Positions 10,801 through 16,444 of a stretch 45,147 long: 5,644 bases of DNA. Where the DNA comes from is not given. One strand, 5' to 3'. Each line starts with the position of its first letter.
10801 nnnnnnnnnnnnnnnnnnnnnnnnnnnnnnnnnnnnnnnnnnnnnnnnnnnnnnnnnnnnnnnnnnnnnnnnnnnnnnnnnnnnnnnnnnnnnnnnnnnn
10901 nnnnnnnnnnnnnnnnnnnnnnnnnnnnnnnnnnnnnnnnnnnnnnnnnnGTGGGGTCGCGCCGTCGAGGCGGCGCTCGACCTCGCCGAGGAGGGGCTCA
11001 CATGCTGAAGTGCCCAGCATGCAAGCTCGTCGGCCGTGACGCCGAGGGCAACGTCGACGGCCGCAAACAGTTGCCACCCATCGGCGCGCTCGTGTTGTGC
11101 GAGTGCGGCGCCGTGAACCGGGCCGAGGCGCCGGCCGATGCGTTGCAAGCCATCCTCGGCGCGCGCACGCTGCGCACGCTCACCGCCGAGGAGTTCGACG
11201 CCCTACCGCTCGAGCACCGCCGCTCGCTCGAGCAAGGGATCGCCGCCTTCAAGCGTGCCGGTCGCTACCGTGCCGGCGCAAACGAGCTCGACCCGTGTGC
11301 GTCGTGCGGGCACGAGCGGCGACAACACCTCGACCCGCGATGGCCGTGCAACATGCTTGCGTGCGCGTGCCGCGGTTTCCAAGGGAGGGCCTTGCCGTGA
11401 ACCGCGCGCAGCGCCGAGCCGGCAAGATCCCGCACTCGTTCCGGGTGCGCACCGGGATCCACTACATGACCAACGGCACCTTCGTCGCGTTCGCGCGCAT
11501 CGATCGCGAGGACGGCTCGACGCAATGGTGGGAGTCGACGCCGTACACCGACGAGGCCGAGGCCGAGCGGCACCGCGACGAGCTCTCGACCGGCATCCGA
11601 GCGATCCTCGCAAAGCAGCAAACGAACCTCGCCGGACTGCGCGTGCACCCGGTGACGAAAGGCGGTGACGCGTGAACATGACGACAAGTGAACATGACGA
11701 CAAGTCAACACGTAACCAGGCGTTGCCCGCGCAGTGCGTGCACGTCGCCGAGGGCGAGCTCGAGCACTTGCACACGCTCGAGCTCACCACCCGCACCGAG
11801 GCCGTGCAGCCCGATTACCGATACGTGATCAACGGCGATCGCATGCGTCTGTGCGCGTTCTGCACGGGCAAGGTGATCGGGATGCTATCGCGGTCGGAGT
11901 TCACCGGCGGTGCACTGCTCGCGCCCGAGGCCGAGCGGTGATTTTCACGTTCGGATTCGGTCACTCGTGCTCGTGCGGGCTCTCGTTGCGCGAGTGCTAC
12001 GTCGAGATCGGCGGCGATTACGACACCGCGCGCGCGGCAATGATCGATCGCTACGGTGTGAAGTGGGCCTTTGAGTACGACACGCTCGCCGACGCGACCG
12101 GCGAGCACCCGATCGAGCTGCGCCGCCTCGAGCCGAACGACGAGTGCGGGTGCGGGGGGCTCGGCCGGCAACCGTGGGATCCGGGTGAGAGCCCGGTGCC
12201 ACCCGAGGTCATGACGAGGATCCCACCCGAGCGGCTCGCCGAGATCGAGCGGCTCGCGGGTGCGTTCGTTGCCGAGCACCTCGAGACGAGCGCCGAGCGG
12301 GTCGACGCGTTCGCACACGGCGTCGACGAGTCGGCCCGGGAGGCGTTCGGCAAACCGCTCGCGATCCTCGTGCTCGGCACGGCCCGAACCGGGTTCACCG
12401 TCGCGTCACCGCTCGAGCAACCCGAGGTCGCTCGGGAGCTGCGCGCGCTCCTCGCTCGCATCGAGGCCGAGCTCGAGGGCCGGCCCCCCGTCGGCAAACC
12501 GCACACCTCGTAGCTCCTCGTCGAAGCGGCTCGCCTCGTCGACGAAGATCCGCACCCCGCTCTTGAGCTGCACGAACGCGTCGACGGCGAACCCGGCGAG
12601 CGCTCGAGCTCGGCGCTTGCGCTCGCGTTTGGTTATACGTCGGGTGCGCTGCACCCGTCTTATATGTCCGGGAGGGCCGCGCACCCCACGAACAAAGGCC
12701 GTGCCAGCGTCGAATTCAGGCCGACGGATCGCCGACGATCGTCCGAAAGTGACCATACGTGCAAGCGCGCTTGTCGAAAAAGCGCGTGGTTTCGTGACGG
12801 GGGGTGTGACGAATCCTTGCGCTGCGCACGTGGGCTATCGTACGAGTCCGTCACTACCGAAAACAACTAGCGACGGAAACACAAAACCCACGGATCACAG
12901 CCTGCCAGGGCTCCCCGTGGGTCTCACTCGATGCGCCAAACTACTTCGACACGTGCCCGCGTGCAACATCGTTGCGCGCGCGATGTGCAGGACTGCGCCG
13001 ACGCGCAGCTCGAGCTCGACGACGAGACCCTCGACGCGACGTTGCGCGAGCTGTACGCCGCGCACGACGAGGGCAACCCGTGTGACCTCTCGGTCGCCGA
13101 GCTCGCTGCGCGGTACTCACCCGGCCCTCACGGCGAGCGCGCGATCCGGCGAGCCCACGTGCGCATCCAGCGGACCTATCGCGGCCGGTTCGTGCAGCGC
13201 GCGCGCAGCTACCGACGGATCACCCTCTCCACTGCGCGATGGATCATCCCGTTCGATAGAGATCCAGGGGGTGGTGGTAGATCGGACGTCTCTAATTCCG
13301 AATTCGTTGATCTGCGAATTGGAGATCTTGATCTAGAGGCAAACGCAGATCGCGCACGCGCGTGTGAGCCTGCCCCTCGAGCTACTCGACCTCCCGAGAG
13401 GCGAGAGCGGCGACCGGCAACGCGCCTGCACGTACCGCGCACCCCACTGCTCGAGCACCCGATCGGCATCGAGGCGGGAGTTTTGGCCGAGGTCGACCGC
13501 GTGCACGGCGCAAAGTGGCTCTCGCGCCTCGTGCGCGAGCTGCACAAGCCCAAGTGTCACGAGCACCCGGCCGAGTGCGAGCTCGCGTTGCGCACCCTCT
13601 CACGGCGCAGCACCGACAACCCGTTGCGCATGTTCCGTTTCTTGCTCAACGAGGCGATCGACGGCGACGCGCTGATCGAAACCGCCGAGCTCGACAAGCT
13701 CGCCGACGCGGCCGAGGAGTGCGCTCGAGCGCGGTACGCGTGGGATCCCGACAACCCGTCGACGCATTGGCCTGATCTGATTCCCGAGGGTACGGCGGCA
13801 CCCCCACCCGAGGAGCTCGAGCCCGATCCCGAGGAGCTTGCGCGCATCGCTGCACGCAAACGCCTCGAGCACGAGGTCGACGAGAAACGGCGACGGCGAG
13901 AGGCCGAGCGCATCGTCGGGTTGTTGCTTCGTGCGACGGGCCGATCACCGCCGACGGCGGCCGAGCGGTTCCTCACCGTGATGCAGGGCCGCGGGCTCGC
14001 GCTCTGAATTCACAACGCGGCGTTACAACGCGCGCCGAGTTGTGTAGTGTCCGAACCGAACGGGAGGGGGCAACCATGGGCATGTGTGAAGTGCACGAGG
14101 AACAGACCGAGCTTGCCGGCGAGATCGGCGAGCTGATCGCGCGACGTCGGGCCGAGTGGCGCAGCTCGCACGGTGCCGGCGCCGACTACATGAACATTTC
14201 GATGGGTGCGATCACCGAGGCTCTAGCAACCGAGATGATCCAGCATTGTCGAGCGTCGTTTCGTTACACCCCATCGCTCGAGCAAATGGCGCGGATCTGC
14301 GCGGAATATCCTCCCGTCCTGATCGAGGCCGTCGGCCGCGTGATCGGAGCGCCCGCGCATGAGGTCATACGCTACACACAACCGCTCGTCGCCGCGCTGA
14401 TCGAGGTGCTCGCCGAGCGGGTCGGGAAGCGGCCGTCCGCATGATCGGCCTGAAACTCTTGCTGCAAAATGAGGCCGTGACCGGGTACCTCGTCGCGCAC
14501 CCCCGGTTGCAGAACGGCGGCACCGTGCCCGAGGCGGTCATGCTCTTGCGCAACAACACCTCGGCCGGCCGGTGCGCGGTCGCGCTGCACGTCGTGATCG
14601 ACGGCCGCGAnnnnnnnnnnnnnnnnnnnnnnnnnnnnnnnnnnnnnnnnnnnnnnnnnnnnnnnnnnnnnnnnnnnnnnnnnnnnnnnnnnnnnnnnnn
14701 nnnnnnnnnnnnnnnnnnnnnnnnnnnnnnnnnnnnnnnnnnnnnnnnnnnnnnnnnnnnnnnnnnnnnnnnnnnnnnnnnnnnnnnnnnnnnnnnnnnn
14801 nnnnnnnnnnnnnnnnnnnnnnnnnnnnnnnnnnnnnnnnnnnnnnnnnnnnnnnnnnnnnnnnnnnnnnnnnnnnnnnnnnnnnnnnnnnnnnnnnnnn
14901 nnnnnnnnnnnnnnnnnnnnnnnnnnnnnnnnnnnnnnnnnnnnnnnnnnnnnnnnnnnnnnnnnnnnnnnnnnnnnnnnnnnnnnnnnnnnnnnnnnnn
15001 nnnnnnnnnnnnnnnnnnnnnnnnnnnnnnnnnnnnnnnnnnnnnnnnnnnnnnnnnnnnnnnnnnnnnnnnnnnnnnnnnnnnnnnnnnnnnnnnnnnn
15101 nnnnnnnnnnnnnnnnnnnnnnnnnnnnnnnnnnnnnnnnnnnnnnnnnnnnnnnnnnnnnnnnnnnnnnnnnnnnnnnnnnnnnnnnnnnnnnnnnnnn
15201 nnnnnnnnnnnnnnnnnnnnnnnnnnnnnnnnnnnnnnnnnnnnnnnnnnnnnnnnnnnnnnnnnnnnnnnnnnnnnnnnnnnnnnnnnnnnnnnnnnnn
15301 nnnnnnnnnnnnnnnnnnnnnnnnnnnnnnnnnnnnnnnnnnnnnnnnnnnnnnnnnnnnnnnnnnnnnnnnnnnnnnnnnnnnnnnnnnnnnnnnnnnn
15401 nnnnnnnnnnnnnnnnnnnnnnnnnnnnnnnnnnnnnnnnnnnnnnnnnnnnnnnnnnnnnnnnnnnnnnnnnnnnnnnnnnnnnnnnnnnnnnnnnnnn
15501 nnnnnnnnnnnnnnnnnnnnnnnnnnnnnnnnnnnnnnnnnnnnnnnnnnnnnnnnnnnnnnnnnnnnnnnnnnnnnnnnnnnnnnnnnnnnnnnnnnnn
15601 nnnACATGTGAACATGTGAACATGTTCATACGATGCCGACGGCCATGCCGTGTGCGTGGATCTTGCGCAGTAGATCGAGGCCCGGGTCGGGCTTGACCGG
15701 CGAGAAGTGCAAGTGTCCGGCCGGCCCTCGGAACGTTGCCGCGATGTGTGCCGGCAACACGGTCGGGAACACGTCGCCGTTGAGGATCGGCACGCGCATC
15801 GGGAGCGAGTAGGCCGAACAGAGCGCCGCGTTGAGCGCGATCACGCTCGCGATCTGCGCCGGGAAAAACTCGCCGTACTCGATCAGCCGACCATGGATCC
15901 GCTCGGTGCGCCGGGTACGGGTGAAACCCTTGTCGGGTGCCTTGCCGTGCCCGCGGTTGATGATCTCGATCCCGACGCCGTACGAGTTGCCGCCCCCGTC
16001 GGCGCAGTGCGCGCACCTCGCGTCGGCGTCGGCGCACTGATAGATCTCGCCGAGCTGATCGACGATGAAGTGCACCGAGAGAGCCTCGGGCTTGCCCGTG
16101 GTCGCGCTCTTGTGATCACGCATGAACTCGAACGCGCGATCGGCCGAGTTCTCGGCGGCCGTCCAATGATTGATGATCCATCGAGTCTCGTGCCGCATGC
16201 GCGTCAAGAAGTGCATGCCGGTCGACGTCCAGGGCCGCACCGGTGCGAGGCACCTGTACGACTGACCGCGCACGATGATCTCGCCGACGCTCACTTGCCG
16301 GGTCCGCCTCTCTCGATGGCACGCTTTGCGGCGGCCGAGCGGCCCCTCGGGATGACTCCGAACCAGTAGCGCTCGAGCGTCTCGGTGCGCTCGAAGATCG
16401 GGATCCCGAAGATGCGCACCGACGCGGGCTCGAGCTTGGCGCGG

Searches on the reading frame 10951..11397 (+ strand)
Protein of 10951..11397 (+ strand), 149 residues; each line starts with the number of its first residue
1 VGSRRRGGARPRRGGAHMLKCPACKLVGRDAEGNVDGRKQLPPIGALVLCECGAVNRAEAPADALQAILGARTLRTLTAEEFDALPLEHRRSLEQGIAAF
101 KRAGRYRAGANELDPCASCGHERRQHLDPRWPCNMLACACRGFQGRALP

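Call 3: search_protein_families(library=pfam, proteins=[window:10951-11397:+], max_evalue=0.1)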
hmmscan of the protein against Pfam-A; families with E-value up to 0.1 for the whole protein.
window:10951-11397:+ (149 aa): 0 families

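Call 49: search_protein_families(library=phrogs, proteins=[window:11002-11397:+], max_evalue=0.01)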
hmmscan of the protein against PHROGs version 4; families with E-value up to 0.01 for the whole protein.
window:11002-11397:+ (132 aa): 1 family
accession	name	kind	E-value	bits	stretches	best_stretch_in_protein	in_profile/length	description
phrog_6114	-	unknown function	0.00031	22.1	1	86-126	17-57/59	-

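Call 99: search_protein_families(library=padloc, proteins=[window:11002-11397:+], max_evalue=0.01)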
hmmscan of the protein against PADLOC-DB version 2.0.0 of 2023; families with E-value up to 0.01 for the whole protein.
window:11002-11397:+ (132 aa): 0 families

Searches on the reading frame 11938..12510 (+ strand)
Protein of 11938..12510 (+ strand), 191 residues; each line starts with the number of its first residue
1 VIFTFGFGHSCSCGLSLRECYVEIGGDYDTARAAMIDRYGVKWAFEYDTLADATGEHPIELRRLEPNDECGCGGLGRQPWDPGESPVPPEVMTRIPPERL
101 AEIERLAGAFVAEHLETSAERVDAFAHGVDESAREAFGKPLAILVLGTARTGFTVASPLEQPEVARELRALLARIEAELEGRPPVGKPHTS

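Call 49: search_protein_families(library=phrogs, proteins=[window:11938-12510:+], max_evalue=0.01)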
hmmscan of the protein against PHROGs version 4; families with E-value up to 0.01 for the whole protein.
window:11938-12510:+ (191 aa): 1 family
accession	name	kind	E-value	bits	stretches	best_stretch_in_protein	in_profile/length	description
phrog_13997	-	unknown function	1.4e-09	39.2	1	3-49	6-53/75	-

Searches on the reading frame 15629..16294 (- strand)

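Call 97: search_protein_families(library=phrogs, proteins=[window:15629-16294:-], max_evalue=0.00001)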
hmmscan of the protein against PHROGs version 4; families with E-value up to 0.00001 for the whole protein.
window:15629-16294:- (222 aa): 4 families
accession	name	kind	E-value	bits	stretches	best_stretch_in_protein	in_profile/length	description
phrog_1493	-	lysis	3e-15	57.3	1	35-182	32-152/394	endolysin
phrog_1794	-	lysis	2.7e-14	54.3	1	34-166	53-164/336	amidase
phrog_9611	-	lysis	7.3e-11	43.1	1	36-163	22-129/246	endolysin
phrog_19265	-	unknown function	1.7e-07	32.2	1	22-112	9-90/293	-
